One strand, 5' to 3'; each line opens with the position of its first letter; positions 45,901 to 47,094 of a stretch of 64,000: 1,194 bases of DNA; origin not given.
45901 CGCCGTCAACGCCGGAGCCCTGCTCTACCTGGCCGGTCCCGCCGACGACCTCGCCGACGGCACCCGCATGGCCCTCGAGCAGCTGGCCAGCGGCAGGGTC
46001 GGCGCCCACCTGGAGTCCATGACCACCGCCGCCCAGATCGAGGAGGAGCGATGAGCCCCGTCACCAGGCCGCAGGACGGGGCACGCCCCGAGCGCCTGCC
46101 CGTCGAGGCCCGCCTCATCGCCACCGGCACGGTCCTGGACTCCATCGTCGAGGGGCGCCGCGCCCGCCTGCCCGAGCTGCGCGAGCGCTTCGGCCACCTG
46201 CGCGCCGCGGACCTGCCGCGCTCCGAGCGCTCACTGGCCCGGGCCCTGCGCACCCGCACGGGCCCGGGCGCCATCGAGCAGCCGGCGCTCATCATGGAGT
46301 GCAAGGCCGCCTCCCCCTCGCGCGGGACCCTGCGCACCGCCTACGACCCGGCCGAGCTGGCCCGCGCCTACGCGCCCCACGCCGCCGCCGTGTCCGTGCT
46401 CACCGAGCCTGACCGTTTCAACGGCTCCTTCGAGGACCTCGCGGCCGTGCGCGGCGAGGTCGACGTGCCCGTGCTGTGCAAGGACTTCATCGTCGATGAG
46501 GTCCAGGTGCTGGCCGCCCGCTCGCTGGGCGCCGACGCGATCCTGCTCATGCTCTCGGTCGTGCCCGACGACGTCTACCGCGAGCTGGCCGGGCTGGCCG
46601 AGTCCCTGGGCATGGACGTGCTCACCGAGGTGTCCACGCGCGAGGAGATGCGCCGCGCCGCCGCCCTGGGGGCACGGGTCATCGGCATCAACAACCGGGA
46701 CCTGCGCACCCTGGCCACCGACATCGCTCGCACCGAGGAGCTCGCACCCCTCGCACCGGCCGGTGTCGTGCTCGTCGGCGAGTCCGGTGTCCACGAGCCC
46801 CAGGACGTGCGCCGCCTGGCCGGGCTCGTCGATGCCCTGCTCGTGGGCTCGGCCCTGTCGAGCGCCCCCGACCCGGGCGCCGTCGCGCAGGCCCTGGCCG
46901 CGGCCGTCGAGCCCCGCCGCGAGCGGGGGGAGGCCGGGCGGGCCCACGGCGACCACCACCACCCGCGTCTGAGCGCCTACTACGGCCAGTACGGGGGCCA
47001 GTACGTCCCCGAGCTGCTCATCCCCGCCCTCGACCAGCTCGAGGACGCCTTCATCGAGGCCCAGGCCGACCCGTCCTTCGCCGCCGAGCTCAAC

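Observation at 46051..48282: In-frame trpC-trpB fusion and absence of trpF in an otherwise complete trp operon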

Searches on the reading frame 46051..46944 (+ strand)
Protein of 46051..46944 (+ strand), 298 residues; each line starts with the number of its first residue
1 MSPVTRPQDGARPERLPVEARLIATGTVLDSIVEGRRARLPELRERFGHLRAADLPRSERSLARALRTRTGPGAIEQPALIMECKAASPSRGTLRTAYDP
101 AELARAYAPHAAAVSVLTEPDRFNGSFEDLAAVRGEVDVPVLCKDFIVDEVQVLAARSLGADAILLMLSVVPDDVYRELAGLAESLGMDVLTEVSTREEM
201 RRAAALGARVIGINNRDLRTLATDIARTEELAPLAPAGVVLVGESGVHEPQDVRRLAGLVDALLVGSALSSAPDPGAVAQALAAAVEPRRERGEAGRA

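Call 34: search_solved_structures(query=window:46051-46944:+, max_evalue=1e-10)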
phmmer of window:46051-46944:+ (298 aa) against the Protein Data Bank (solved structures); distinct sequences matched with E-value up to 1e-10: 49.
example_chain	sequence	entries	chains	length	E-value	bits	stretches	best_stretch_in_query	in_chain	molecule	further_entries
7etx_A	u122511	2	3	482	1.6e-68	234.6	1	27-281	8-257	Tryptophan biosynthesis protein TrpCF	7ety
1pii_A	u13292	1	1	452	2.2e-56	194.7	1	77-278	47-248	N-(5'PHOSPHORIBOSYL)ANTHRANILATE ISOMERASE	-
1jcm_P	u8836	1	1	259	7.9e-56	193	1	77-278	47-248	INDOLE-3-GLYCEROL-PHOSPHATE SYNTHASE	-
3tsm_A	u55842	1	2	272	1.8e-45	159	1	58-287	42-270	Indole-3-glycerol phosphate synthase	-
4fb7_A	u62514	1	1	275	5.4e-43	150.9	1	23-288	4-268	Indole-3-glycerol phosphate synthase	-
3qja_A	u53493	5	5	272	8.2e-43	150.3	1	25-288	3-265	Indole-3-glycerol phosphate synthase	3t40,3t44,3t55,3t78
6y88_A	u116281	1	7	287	2.6e-41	145.4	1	35-279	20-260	Indole-3-glycerol phosphate synthase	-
9hvb_A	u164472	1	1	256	3.4e-41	145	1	61-279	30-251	Kemp eliminase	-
6y88_G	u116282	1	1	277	7.3e-41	143.9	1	50-279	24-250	Indole-3-glycerol phosphate synthase,Indole-3-glycerol phosphate synthase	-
1vc4_A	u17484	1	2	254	4.6e-38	134.7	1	79-280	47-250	Indole-3-Glycerol Phosphate Synthase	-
6bma_A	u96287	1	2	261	5.9e-38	134.3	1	77-282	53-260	Indole-3-glycerol phosphate synthase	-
1j5t_A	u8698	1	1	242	3.2e-36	128.6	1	76-281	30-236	INDOLE-3-GLYCEROL PHOSPHATE SYNTHASE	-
1i4n_A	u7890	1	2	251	3.6e-36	128.5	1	76-281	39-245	INDOLE-3-GLYCEROL PHOSPHATE SYNTHASE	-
9hvg_A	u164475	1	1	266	4.3e-36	128.2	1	28-277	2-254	Kemp Elimination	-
2c3z_A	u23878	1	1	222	1.4e-34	123.3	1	79-274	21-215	INDOLE-3-GLYCEROL PHOSPHATE SYNTHASE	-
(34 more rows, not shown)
